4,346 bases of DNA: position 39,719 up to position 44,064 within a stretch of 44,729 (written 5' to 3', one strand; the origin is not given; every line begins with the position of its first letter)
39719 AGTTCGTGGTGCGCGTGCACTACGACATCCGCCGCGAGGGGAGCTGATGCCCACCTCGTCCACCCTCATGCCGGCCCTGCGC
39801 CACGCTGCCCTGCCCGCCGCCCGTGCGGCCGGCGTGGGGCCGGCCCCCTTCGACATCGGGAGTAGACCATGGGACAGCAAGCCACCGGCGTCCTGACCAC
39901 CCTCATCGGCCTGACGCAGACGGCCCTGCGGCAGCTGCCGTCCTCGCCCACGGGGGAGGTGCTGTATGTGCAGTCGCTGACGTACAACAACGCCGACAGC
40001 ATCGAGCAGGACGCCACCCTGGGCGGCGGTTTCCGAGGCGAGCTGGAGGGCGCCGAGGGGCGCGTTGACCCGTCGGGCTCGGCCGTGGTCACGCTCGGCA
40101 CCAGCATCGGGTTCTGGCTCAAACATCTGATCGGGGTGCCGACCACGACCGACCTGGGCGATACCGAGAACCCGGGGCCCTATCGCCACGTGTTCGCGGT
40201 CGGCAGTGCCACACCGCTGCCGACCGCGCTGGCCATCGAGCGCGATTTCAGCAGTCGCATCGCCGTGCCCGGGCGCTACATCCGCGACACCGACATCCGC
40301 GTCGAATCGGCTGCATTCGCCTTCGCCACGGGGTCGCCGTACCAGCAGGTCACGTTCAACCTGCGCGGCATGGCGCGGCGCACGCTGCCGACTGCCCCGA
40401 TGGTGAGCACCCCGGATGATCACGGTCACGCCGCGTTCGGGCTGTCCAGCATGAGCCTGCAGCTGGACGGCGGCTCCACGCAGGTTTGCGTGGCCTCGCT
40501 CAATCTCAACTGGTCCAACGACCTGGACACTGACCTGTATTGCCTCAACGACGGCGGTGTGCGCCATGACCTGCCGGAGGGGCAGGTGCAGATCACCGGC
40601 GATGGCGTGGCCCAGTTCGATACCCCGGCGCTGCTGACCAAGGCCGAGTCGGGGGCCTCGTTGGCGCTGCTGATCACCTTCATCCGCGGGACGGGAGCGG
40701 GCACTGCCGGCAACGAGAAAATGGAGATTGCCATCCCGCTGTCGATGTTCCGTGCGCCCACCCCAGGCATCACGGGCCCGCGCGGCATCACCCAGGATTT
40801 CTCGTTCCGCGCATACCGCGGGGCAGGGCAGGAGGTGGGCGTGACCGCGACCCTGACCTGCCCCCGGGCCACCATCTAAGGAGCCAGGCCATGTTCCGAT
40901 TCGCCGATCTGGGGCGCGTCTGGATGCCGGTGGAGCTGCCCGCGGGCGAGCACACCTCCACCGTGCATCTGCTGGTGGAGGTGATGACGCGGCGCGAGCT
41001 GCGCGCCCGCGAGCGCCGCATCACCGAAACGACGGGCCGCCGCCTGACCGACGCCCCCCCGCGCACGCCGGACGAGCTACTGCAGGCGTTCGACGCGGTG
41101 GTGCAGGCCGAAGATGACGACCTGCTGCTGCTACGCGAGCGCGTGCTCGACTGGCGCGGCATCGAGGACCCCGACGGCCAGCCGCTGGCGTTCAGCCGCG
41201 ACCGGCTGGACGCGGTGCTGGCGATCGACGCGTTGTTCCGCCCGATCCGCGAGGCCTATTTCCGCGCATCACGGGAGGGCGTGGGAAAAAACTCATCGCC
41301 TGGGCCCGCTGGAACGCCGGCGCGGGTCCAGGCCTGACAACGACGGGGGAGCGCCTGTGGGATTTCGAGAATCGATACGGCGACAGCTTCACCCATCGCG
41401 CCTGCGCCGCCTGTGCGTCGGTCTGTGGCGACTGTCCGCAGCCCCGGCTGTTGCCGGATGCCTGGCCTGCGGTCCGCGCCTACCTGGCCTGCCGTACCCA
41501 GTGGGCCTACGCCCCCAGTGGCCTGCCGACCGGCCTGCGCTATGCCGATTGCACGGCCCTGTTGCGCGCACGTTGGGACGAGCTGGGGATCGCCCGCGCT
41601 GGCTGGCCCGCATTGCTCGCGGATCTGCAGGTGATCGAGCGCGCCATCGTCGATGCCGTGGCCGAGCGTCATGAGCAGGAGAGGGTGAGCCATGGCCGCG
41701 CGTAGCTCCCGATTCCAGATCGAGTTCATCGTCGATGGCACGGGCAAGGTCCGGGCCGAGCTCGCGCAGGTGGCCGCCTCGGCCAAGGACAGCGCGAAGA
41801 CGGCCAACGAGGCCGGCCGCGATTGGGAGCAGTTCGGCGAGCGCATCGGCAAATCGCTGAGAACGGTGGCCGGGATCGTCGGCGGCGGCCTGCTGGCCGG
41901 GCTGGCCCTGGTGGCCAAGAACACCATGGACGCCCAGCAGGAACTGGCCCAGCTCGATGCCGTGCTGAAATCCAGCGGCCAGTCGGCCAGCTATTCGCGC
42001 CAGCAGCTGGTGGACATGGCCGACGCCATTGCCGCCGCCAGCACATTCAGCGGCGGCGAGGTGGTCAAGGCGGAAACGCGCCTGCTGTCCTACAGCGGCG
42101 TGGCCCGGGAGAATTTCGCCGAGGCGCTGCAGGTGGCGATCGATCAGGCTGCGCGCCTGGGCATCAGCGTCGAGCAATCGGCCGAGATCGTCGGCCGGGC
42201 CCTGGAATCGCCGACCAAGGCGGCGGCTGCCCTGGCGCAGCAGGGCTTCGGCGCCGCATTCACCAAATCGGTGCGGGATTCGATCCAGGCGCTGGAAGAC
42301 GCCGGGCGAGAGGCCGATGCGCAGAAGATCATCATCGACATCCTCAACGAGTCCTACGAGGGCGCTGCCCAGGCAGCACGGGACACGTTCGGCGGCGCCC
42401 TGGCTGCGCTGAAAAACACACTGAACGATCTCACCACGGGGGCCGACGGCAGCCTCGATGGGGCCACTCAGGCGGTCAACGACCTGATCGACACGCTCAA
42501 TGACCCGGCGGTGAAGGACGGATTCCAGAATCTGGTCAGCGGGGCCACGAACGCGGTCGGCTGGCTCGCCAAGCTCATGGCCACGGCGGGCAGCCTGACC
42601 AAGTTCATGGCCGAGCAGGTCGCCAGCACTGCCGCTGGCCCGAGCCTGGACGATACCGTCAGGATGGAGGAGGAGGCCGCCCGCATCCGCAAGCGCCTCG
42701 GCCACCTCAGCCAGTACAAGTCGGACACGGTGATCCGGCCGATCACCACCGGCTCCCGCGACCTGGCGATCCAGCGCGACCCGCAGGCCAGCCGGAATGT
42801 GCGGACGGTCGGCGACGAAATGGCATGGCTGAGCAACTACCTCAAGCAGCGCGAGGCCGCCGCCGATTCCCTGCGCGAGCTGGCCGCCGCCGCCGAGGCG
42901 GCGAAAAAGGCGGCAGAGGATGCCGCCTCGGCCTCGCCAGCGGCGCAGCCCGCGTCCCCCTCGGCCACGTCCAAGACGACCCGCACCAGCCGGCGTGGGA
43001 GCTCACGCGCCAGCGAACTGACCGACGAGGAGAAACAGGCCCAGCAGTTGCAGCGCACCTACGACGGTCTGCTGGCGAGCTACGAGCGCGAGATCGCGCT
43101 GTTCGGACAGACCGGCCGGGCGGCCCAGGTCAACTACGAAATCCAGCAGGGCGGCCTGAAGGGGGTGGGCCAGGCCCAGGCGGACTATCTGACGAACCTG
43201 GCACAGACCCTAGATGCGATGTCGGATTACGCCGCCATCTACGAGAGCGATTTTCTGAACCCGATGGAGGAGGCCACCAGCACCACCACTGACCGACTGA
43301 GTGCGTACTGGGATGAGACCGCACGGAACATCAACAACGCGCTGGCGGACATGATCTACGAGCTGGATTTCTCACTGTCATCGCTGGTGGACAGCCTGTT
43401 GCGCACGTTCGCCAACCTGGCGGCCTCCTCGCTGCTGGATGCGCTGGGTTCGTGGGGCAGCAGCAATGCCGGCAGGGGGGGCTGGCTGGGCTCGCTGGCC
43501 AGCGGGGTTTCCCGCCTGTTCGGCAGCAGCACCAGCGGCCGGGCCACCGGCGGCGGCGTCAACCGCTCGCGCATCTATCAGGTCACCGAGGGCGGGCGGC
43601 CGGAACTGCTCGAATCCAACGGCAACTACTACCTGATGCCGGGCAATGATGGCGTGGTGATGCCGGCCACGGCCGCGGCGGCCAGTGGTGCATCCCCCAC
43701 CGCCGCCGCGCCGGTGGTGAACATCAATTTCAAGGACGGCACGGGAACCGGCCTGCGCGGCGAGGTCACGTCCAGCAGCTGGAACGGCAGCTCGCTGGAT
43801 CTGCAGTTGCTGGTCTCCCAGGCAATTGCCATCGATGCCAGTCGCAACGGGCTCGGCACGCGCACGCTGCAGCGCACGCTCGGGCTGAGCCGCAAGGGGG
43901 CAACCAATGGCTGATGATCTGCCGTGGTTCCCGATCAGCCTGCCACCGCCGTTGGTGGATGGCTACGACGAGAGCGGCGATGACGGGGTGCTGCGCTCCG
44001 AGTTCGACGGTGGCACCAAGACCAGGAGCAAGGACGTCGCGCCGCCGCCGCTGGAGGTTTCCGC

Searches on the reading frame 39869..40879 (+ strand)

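Call 80: search_protein_families(library=phrogs, proteins=[window:39869-40879:+], max_evalue=0.00001)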
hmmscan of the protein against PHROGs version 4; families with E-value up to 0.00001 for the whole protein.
window:39869-40879:+ (336 aa): 1 family
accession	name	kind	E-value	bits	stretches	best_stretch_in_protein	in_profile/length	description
phrog_290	-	tail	2.6e-26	93.9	1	5-333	14-333/411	minor tail protein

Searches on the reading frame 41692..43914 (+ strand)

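Call 80: search_protein_families(library=phrogs, proteins=[window:41692-43914:+], max_evalue=0.00001)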
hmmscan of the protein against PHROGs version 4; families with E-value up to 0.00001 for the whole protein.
window:41692-43914:+ (740 aa): 5 families
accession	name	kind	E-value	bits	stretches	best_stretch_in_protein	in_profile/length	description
phrog_26084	-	tail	3.7e-26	92.4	1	24-282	217-479/1263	tail length tape measure protein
phrog_31957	-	unknown function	2.1e-23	83.6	1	55-323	206-507/1134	-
phrog_27166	-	tail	7.2e-15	55.3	1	18-270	14-264/751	tail length tape measure protein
phrog_24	-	tail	2.3e-12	46.9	1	55-326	299-541/1151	tail length tape measure protein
phrog_2854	-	tail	2.7e-11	43.9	1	28-512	25-485/855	tail length tape measure protein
